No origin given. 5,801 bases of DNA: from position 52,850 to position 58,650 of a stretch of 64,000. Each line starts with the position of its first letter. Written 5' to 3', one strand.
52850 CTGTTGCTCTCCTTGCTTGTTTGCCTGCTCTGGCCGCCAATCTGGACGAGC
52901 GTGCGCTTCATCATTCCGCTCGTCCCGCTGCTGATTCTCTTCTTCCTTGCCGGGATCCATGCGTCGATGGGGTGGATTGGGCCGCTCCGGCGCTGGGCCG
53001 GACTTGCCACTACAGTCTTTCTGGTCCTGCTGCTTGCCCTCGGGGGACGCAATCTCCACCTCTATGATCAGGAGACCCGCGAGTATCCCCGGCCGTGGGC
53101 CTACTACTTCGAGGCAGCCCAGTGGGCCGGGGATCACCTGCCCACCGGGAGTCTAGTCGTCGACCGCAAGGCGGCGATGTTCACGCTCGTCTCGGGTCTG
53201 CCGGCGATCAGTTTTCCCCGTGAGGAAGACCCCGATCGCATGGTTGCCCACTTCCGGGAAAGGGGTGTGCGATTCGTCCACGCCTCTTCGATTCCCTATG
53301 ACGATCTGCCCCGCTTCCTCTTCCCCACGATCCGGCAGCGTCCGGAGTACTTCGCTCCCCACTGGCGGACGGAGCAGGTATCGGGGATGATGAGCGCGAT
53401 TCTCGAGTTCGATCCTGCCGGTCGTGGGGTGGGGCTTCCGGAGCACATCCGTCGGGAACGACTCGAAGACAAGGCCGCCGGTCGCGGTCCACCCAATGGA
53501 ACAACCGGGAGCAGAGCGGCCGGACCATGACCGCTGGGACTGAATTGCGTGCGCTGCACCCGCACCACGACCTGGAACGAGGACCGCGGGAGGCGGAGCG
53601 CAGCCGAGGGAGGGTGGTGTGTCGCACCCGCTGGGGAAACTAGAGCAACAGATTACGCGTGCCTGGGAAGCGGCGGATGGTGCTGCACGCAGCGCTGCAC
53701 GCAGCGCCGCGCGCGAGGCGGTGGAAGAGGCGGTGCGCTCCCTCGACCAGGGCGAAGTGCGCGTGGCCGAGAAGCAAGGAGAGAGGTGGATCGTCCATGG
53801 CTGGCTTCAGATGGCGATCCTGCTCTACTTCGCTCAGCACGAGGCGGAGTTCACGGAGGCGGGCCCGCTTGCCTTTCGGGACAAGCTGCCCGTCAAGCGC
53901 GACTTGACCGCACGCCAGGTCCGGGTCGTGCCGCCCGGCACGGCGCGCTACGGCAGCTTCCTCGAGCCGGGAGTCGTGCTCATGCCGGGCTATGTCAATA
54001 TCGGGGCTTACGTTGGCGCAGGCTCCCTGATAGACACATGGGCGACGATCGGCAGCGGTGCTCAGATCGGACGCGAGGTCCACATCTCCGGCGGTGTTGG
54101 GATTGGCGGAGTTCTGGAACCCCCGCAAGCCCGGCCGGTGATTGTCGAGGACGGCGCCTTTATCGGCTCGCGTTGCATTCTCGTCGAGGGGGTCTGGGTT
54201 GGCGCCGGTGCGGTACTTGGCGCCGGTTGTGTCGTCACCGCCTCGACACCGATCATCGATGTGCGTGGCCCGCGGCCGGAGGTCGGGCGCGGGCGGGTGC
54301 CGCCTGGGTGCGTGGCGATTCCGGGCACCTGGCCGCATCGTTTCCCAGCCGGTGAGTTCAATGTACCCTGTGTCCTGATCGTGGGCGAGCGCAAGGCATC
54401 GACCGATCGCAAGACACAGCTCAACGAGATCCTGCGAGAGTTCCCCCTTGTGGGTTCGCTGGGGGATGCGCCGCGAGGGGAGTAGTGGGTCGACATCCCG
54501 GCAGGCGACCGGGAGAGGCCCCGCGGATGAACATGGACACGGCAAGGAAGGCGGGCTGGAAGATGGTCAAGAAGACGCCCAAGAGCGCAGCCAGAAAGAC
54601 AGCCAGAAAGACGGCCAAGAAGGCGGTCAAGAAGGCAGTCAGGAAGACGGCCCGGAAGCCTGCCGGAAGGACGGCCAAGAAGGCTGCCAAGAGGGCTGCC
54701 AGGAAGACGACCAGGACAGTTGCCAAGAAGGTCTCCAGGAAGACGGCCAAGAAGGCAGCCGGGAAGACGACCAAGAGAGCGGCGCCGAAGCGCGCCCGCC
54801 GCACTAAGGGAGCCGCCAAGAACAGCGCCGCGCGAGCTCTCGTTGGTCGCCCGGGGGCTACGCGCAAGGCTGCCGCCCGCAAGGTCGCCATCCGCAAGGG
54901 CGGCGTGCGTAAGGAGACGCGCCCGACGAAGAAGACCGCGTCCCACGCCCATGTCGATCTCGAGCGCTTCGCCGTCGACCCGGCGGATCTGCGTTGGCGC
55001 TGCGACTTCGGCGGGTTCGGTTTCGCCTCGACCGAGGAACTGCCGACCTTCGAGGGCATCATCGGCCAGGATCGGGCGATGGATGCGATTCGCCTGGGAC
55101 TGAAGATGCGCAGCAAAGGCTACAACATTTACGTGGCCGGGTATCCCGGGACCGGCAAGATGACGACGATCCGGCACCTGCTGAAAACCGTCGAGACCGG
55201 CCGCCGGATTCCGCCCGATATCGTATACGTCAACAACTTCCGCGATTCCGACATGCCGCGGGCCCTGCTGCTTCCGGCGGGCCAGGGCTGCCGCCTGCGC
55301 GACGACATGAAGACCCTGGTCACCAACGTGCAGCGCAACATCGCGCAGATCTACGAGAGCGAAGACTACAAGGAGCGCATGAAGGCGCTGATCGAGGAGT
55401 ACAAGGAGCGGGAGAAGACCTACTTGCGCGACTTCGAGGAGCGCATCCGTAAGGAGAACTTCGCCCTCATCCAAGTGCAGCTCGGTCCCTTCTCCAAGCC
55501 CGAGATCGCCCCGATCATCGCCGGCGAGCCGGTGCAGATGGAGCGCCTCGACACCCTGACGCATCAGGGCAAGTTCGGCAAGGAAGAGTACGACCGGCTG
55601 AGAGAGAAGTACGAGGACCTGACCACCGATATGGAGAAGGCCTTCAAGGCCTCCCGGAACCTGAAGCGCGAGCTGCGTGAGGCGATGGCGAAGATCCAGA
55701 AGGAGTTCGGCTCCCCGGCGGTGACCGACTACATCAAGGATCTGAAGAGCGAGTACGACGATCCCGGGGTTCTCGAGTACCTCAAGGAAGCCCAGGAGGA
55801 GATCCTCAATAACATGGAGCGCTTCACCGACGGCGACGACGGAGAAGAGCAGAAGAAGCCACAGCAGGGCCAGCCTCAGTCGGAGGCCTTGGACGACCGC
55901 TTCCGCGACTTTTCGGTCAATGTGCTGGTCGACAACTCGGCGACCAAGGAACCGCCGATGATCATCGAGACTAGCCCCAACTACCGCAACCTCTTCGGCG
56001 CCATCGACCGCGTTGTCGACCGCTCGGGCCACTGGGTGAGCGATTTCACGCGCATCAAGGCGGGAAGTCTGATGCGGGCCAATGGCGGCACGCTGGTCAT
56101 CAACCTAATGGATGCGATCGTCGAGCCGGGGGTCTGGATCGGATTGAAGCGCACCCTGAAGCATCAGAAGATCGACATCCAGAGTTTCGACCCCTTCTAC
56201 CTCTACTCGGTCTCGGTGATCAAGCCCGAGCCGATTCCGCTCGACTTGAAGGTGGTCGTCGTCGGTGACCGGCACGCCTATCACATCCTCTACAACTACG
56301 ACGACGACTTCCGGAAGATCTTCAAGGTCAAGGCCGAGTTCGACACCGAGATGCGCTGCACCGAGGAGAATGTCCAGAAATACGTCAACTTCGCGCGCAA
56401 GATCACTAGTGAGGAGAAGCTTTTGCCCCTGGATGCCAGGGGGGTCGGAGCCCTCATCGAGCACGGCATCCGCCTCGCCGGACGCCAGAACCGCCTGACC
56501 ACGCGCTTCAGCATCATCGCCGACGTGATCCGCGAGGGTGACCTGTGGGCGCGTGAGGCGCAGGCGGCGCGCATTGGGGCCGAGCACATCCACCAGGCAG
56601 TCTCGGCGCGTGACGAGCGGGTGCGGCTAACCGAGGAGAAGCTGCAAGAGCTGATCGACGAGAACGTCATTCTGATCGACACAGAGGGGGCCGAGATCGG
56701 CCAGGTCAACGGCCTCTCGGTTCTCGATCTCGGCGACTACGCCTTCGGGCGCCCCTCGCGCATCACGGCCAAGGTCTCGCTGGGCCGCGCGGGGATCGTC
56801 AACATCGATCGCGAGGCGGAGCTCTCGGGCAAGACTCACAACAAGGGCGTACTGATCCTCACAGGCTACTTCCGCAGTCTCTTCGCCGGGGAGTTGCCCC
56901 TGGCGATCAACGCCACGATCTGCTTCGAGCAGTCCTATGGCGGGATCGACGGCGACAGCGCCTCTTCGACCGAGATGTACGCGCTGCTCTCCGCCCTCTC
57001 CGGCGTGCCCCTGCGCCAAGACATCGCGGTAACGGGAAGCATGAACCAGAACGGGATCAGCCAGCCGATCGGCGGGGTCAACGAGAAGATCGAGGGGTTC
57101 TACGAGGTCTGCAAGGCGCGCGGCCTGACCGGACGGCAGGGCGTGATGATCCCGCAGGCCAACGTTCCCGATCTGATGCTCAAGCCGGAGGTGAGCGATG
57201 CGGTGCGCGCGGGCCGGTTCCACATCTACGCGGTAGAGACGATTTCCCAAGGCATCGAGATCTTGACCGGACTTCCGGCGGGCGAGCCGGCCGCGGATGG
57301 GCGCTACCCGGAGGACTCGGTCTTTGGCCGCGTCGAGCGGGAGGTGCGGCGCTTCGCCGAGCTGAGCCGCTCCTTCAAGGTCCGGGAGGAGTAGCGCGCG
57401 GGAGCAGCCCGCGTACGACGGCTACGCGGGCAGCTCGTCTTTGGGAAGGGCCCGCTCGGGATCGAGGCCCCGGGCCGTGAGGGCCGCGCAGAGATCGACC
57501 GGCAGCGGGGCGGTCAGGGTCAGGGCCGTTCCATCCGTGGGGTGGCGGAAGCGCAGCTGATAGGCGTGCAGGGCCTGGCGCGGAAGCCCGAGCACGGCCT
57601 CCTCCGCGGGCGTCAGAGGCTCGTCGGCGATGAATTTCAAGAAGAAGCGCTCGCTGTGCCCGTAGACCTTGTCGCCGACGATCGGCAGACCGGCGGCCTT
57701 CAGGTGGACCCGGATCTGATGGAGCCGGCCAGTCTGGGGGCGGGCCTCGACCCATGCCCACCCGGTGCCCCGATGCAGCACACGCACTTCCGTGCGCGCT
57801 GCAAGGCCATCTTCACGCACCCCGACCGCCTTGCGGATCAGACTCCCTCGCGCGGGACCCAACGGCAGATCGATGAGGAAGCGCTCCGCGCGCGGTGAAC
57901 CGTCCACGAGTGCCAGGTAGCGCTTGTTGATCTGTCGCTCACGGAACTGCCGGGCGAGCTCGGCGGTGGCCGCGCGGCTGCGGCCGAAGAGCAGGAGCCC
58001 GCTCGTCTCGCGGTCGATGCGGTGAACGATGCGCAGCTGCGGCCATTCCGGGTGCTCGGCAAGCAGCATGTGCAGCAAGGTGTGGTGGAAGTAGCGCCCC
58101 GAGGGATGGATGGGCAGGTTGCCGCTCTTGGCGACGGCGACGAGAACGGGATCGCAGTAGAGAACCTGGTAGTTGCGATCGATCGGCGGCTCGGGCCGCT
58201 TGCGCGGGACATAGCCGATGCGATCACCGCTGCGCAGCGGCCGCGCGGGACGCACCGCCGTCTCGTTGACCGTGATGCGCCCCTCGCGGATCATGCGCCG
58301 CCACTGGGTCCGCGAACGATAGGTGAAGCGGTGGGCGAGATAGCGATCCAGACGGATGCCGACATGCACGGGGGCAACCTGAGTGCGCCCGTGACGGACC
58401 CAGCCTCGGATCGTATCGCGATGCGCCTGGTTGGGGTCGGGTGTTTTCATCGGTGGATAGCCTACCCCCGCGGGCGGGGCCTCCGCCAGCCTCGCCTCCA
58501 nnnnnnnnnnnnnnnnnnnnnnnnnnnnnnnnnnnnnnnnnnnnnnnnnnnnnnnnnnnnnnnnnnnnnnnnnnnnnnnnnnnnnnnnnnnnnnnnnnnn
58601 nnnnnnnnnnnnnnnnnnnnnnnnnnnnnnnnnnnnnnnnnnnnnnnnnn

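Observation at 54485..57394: Lon-like AAA+ protease fused to a histone-H1/AlgP-like KKAAK-repeat N-terminal tail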

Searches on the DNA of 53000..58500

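Call 64: search_rna_families(source=window, start=53000, end=58500, threshold=evalue, max_evalue=1)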
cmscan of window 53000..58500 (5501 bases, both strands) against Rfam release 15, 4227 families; matches with E-value up to 1: 3.
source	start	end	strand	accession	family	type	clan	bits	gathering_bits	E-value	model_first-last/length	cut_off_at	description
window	55577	55624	+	RF01144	sR17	Gene; snRNA; snoRNA; CD-box;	-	24.4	36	0.015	1-55/55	no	Small nucleolar RNA sR17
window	57867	57906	+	RF03031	ssnA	Cis-reg;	-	17.8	37.3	0.63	1-48/48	no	ssnA RNA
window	55646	55716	-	RF00449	IRES_HIF1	Cis-reg; IRES;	-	17.3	110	0.23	79-151/279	no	HIF-1 alpha IRES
